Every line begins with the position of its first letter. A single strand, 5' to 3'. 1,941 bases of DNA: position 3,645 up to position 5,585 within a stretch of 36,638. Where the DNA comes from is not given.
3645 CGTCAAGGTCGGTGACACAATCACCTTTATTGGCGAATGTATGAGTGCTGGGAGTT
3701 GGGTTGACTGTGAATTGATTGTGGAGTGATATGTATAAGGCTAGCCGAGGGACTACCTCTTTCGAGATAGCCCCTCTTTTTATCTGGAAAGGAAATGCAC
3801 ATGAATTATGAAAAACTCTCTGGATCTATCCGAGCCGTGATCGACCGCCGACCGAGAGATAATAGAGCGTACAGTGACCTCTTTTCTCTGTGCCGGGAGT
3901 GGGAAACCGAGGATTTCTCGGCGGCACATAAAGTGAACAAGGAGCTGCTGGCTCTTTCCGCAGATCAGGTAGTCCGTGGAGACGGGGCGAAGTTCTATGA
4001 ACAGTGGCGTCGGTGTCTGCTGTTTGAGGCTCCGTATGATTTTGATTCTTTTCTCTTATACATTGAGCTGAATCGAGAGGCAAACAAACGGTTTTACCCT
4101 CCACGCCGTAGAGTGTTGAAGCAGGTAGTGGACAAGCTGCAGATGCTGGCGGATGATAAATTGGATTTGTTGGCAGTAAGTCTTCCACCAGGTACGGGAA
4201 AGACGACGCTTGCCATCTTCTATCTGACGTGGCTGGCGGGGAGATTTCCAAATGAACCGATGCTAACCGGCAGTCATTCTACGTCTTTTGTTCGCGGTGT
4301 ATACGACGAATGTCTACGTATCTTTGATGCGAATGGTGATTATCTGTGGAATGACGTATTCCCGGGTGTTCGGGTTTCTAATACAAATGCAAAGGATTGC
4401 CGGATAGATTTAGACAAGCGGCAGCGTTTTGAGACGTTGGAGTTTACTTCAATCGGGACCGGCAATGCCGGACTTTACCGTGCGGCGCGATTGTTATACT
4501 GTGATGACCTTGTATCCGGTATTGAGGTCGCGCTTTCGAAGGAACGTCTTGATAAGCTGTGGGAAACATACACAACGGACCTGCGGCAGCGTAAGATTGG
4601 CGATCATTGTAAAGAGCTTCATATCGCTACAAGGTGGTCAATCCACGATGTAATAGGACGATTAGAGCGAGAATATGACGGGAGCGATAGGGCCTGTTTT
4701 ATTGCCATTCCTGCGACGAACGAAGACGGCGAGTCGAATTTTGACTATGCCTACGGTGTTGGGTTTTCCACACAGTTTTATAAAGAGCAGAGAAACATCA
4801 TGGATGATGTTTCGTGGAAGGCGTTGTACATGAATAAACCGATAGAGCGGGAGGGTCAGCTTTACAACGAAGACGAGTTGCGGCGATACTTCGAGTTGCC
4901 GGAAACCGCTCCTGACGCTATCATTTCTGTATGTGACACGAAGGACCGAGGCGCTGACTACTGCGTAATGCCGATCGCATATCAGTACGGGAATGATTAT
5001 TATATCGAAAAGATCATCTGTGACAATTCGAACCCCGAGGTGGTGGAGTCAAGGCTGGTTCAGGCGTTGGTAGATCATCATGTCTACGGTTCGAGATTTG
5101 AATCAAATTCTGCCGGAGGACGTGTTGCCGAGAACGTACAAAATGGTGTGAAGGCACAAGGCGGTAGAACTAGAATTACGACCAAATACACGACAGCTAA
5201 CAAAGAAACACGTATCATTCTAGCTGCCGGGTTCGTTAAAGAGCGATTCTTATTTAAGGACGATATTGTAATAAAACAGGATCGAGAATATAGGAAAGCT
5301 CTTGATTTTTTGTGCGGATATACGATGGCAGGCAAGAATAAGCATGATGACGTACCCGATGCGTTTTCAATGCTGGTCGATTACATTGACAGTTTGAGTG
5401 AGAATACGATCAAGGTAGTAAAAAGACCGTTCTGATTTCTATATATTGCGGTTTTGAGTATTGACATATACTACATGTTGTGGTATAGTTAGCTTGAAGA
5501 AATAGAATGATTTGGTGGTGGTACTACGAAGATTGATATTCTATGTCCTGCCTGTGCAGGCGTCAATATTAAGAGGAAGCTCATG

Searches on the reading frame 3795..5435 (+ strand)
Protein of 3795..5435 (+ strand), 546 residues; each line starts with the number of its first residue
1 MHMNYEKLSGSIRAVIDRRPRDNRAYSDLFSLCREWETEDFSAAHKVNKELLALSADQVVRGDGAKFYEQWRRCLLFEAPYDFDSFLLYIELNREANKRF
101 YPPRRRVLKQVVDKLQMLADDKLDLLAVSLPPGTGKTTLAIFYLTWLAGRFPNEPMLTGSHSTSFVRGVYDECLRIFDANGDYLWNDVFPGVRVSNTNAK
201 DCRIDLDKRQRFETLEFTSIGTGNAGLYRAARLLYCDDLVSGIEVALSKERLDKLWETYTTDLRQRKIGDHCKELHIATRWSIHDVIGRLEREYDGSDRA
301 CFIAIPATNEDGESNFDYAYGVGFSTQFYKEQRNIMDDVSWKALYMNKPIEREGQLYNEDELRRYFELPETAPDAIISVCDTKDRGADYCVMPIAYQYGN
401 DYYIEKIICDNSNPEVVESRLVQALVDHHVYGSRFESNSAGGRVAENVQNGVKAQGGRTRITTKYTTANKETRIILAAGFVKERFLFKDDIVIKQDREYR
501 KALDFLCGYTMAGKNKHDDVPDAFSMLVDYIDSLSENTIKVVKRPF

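Call 7: search_protein_families(library=pfam, proteins=[window:3795-5435:+], max_evalue=0.01)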
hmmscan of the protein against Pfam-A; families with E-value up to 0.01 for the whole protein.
window:3795-5435:+ (546 aa): 1 family
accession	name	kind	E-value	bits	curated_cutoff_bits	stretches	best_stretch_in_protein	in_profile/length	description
PF22530.2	Terminase-T7_RNaseH-like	-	0.0004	21.1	27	1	381-475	2-96/108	Terminase Bacteriophage T7, Ribonuclease H-like domain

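Call 22: search_protein_families(library=phrogs, proteins=[window:3795-5435:+], max_evalue=0.001)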
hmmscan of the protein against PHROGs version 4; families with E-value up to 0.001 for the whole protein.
window:3795-5435:+ (546 aa): 4 families
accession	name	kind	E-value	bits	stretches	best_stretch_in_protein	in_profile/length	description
phrog_38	-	head and packaging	2.2e-60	206.2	1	71-536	261-708/760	terminase large subunit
phrog_30251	-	head and packaging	8.8e-34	117.8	1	98-520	30-449/799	terminase large subunit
phrog_4758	-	head and packaging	5.7e-16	59.6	1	82-313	19-241/243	terminase large subunit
phrog_5573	-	head and packaging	7.3e-08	33.1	1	303-536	15-239/250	terminase large subunit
